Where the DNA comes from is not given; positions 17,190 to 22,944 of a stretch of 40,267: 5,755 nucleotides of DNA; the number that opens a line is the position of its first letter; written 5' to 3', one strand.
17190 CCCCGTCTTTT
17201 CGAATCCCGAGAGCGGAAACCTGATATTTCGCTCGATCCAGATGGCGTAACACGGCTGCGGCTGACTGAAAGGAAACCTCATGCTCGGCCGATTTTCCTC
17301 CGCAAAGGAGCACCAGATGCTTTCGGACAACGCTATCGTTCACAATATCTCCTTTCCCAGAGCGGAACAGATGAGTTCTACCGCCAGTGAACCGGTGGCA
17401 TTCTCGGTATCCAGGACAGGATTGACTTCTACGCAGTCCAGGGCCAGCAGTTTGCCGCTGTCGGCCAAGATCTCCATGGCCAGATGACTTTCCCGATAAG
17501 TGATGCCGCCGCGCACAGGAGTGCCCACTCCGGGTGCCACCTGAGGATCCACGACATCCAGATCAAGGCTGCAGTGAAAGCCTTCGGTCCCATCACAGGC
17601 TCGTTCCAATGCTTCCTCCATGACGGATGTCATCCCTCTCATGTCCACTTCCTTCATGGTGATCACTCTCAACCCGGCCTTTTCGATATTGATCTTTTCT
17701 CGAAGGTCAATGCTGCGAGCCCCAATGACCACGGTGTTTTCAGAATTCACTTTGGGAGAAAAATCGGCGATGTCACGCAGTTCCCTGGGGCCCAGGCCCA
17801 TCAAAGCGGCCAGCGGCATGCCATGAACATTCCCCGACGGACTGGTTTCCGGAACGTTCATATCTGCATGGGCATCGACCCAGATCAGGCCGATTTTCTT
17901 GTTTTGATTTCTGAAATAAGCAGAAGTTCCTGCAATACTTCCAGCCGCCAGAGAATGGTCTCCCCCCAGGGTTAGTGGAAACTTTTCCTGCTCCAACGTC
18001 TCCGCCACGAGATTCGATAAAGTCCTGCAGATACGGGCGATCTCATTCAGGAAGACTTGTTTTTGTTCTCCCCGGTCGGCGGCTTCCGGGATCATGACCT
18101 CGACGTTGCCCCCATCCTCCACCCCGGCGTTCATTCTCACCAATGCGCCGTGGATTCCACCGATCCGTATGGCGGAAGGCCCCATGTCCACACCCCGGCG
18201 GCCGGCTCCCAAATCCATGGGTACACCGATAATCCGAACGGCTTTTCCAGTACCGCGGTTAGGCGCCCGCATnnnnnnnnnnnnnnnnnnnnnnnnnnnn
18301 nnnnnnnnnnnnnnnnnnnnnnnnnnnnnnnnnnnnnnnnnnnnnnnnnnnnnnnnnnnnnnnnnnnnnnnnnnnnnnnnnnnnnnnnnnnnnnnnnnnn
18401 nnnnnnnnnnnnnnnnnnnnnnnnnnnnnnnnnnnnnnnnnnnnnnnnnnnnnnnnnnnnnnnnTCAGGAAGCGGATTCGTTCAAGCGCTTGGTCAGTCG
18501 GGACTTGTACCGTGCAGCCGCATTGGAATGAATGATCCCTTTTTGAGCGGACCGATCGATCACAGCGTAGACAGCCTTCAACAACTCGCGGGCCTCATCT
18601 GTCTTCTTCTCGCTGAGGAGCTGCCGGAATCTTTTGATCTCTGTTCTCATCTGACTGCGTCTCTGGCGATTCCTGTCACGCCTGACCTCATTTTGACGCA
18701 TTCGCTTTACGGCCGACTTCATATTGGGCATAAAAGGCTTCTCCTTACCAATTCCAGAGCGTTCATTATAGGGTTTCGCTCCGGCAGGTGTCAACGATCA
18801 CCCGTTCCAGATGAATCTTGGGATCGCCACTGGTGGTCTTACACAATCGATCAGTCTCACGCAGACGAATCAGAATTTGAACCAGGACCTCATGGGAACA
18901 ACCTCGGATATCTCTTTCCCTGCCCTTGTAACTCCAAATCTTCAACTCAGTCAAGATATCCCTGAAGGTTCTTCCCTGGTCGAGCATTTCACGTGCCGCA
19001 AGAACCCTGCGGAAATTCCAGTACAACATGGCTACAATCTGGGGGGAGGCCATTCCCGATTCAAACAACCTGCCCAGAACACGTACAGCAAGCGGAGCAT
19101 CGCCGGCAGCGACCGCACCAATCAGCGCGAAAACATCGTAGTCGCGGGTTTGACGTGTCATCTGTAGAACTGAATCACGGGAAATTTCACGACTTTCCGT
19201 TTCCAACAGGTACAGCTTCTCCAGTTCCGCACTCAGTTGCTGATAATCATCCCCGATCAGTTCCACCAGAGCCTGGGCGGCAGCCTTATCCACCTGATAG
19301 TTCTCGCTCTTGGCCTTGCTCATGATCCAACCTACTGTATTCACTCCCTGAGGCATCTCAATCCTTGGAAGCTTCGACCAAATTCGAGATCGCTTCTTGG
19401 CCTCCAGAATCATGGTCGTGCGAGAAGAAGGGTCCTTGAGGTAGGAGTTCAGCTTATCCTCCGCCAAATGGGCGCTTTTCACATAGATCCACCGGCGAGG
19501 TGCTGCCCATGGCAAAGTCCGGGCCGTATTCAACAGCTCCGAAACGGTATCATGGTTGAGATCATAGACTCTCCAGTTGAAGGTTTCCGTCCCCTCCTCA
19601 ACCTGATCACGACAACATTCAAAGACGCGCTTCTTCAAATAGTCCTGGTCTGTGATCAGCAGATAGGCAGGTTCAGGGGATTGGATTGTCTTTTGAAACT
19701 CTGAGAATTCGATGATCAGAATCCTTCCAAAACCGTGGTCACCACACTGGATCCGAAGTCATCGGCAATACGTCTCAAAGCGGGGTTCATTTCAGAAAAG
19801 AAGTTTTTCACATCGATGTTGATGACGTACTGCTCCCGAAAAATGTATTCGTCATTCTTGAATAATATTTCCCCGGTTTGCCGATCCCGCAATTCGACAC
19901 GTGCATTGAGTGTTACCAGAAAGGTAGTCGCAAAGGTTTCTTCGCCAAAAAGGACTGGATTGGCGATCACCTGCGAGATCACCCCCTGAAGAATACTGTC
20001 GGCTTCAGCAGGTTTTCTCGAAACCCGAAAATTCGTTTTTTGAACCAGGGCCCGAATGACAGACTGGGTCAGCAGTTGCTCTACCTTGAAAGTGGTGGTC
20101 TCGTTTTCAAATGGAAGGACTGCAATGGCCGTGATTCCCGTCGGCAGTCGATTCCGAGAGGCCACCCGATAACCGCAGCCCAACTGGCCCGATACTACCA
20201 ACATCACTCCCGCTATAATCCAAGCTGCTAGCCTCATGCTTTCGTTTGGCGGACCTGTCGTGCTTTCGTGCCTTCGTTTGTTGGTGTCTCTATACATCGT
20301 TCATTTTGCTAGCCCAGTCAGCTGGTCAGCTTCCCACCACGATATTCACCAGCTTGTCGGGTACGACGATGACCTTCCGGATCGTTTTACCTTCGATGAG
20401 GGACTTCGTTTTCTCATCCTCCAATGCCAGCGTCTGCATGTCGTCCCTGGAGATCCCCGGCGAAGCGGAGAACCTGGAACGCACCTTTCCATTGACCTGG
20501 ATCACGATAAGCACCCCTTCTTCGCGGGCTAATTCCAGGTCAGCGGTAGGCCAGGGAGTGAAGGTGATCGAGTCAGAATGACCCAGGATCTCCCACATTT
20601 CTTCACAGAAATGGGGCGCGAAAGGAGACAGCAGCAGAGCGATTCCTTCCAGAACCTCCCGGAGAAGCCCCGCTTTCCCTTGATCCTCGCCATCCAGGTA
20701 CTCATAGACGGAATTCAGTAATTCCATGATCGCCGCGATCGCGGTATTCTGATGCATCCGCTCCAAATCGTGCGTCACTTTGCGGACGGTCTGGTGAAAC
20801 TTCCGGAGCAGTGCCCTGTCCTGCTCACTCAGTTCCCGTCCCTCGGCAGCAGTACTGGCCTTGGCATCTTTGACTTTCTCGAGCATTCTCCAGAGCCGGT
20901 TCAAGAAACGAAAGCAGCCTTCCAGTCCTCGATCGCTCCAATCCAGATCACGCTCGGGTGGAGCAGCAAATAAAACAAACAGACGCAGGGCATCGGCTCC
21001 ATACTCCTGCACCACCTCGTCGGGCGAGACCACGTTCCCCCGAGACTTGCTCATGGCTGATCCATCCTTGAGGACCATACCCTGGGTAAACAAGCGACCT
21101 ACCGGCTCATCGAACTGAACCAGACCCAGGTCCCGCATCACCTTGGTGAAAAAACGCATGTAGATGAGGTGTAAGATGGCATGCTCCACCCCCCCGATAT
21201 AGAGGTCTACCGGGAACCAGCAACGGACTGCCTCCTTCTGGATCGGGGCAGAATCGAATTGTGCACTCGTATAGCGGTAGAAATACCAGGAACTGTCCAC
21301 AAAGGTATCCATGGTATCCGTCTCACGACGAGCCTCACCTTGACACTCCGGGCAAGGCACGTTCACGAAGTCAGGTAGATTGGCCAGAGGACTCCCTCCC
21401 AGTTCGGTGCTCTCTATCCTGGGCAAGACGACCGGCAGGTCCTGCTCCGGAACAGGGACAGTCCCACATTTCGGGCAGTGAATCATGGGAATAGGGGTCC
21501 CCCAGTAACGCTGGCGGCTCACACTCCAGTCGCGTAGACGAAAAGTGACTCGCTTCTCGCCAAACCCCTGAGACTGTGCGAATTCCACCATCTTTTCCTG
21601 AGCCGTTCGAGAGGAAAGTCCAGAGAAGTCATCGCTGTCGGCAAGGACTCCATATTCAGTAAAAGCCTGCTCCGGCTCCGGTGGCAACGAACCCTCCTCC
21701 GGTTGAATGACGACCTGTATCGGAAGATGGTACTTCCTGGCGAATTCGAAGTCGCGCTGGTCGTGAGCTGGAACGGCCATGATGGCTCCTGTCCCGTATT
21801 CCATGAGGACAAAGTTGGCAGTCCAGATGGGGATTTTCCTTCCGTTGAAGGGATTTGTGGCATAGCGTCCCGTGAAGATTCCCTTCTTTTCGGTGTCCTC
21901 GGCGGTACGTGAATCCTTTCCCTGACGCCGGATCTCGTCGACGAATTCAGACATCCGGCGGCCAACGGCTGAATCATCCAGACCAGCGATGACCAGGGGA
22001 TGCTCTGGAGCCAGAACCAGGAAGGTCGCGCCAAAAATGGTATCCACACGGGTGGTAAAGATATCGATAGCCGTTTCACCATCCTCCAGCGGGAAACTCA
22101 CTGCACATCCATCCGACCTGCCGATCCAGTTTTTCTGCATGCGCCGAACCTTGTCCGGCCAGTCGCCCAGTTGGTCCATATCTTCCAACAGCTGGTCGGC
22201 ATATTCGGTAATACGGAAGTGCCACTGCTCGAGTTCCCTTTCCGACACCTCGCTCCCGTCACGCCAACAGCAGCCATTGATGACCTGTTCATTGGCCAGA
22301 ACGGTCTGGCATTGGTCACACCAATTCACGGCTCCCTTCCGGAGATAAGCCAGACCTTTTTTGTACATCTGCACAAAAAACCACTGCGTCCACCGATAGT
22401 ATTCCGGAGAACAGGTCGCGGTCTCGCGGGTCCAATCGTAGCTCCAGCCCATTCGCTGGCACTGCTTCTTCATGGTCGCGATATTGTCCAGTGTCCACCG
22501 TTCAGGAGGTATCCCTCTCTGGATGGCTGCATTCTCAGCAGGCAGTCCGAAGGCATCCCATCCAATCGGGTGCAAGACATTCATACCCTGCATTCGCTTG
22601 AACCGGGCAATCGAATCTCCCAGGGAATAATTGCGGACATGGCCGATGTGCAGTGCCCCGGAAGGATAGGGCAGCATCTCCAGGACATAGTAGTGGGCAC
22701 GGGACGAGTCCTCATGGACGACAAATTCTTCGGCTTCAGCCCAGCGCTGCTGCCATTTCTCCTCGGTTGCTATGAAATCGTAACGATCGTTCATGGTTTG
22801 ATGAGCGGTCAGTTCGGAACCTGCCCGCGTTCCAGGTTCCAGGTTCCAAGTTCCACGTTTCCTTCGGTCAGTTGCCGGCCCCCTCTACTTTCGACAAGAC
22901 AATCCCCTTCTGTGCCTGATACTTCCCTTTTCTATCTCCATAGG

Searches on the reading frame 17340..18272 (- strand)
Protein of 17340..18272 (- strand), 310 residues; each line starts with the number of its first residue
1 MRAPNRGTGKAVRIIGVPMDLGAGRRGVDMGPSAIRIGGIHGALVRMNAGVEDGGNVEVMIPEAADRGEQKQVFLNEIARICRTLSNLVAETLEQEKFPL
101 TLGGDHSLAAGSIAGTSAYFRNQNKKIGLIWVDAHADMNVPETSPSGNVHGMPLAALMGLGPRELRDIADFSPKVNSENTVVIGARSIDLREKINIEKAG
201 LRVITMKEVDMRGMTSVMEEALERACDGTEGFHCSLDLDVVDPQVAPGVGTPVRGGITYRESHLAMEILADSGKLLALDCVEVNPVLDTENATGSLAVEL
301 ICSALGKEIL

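Call 13: search_protein_families(library=pfam, proteins=[window:17340-18272:-])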
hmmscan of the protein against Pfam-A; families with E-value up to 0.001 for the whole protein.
window:17340-18272:- (310 aa): 1 family
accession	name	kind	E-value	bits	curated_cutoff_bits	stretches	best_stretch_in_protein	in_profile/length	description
PF00491.26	Arginase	-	3.7e-74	250.1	22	1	11-305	2-279/280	Arginase family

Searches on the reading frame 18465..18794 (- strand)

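Call 74: search_protein_families(library=pfam, proteins=[window:18465-18794:-], max_evalue=0.01)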
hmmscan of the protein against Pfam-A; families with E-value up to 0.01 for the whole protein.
window:18465-18794:- (109 aa): 2 families
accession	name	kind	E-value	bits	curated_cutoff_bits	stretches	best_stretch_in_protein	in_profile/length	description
PF01649.23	Ribosomal_S20p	-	1.1e-28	100.2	29.5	1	23-105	1-83/83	Ribosomal protein S20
PF25398.1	CUX1_N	-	0.00041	20.8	27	1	38-85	36-83/116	CUX1-like, N-terminal tRNA-binding arm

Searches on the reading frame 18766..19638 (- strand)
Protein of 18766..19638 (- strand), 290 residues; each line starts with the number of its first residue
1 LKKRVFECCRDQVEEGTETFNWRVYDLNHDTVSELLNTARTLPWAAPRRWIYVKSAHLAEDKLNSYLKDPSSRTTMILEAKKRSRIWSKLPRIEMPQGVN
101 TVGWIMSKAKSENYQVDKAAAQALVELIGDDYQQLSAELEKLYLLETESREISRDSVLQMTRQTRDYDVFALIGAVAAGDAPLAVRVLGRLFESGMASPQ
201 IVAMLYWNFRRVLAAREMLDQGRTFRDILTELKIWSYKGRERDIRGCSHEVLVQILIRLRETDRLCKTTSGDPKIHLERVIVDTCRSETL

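Call 74: search_protein_families(library=pfam, proteins=[window:18766-19638:-], max_evalue=0.01)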
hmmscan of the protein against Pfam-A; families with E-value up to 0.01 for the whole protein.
window:18766-19638:- (290 aa): 2 families
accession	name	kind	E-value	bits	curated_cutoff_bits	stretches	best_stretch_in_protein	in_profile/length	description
PF21694.2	DNA_pol3_delta_C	-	1.2e-13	51.5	27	1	168-282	3-119/121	DNA polymerase III delta subunit, C-terminal domain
PF06144.19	DNA_pol3_delta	-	0.00057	20.3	21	1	10-81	20-101/124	DNA polymerase III, delta subunit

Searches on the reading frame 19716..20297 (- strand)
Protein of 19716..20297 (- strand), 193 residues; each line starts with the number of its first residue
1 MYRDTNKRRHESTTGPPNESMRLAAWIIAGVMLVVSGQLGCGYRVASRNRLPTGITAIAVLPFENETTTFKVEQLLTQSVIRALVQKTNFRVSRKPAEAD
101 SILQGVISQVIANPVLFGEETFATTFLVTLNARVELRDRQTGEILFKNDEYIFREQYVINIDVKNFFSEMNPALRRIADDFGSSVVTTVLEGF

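Call 74: search_protein_families(library=pfam, proteins=[window:19716-20297:-], max_evalue=0.01)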
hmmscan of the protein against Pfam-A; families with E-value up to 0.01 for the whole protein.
window:19716-20297:- (193 aa): 1 family
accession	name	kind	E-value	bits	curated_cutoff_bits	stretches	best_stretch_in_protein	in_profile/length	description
PF04390.17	LptE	-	8.9e-09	36.5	23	1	56-153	2-86/118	Lipopolysaccharide-assembly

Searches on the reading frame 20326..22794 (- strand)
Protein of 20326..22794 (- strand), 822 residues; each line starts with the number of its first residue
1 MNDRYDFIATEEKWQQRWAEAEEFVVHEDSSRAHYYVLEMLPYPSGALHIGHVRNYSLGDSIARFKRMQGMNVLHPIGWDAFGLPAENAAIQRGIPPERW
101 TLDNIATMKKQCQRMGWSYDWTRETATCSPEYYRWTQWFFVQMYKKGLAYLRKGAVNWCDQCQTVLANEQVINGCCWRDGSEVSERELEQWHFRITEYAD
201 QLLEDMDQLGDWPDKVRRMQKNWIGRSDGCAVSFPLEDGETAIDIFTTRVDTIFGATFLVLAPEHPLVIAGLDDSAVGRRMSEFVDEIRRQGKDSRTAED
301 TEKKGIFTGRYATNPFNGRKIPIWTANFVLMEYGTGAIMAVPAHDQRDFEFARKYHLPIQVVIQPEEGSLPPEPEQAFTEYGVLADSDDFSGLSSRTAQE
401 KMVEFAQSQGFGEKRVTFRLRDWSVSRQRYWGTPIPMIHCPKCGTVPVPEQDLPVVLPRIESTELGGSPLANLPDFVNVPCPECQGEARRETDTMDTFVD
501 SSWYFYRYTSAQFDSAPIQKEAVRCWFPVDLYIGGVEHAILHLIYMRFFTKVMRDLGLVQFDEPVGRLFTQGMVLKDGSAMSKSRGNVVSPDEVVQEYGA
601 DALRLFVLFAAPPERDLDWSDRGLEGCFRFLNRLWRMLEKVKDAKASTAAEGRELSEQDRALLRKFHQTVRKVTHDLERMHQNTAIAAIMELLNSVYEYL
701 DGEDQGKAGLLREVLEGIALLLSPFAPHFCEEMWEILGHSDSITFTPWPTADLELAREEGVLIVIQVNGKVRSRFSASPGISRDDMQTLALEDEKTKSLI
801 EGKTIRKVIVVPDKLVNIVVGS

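Call 13: search_protein_families(library=pfam, proteins=[window:20326-22794:-])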
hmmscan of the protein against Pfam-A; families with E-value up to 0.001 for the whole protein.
window:20326-22794:- (822 aa): 6 families
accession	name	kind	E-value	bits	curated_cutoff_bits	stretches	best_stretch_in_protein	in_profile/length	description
PF13603.12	tRNA-synt_1_2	-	6e-70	234.9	25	1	221-405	1-183/185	Leucyl-tRNA synthetase, editing domain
PF00133.28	tRNA-synt_1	-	7.5e-57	193.4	22.7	3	420-620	228-414/414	tRNA synthetases class I (I, L, M and V)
PF09334.17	tRNA-synt_1g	-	2.3e-35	122.6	20.1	2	36-176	2-142/391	tRNA synthetases class I (M)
PF08264.19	Anticodon_1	-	5.4e-25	88.4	25.1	1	659-779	1-140/148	Anticodon-binding domain of tRNA ligase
PF01921.24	tRNA-synt_1f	-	8e-06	25.4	27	0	573-619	275-320/360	tRNA synthetases class I (K)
PF01406.26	tRNA-synt_1e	-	8.6e-05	22.5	27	0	567-623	240-295/301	tRNA synthetases class I (C) catalytic domain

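Call 26: find_related_loci(query=window:20326-22794:-, collection=genome_contigs, flank=10000)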
Query window:20326-22794:- (822 aa) in genome_contigs; peptide patterns used: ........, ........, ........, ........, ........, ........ (x = any residue, [..] = any of these).
433 stretches matched a pattern; 397 encode a relative of the query (tblastn E <= 1e-3); the best 80 are kept; 80 distinct loci.
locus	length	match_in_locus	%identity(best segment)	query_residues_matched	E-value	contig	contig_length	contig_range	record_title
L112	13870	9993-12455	83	1-821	0e+0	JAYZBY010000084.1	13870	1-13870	MAG: Acidobacteriota bacterium isolate XB_MAG1217 DB_MAG1217_0084, whole genome shotgun sequence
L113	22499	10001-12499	64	1-820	0e+0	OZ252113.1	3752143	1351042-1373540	MAG: Acidobacteriota bacterium isolate 2c58d5ee-68e6-4fab-842c-f2a4eb34635a genome assembly, chromosome: 1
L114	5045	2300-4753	61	1-821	0e+0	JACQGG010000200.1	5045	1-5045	MAG: Acidobacteria bacterium isolate NC_groundwater_1067_Ag_S2p5_58_90 S_2p5_S6_coassembly_k141_3949882, whole genome sh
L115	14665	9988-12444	57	5-820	0e+0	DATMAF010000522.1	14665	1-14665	MAG TPA_asm: Terriglobia bacterium isolate SMAG_U13318 k141_355702, whole genome shotgun sequence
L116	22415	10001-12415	57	5-820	0e+0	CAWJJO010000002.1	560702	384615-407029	MAG: uncultured bacterium isolate MFD05674.bin.2.88 genome assembly, contig: contig_105825, whole genome shotgun sequenc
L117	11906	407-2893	56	1-820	0e+0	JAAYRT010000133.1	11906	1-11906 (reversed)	MAG: Halanaerobiaceae bacterium isolate AS23ysBPME_231 242222_AS23, whole genome shotgun sequence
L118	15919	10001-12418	56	5-820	0e+0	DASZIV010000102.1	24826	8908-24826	MAG TPA_asm: Bryobacteraceae bacterium isolate SMAG_U6611 k141_5540606, whole genome shotgun sequence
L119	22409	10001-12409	56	11-821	0e+0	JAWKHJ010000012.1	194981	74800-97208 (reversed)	MAG: Bryobacterales bacterium isolate ABC1.86 ABC1.86.fa-12, whole genome shotgun sequence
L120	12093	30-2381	57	29-820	0e+0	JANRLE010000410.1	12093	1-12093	MAG: Bryobacteraceae bacterium isolate bins.48 k141_5088894, whole genome shotgun sequence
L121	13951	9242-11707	54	4-820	0e+0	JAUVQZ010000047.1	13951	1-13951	MAG: Pseudomonadota bacterium isolate CSMAG_701 CSMAG_701_k127_11833577_length_13951_cov_8.0000, whole genome shotgun se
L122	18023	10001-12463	54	4-820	0e+0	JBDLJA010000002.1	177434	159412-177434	MAG: Thermodesulfobacteriota bacterium isolate MAG067 MAG067_2, whole genome shotgun sequence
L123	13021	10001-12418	56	5-820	0e+0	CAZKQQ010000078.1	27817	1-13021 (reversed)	MAG TPA_asm: uncultured Solibacteraceae bacterium isolate SRP272529_co1_95 genome assembly, contig: NODE_2634_length_278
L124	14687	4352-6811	57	2-820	0e+0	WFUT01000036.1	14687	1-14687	MAG: Desulfobulbaceae bacterium isolate S140_14 k151_188725, whole genome shotgun sequence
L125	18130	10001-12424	56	4-820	0e+0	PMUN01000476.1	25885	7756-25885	MAG: Bryobacterales bacterium isolate palsa_143 73.20110700_P3D.9_contig_10157, whole genome shotgun sequence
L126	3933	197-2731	55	9-820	0e+0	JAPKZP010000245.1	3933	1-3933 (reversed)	MAG: Acidobacteria bacterium isolate LacPavin_0419_WC70S_MAG_67_7 LacPavin_0419_WC70S_scaffold_1104362, whole genome sho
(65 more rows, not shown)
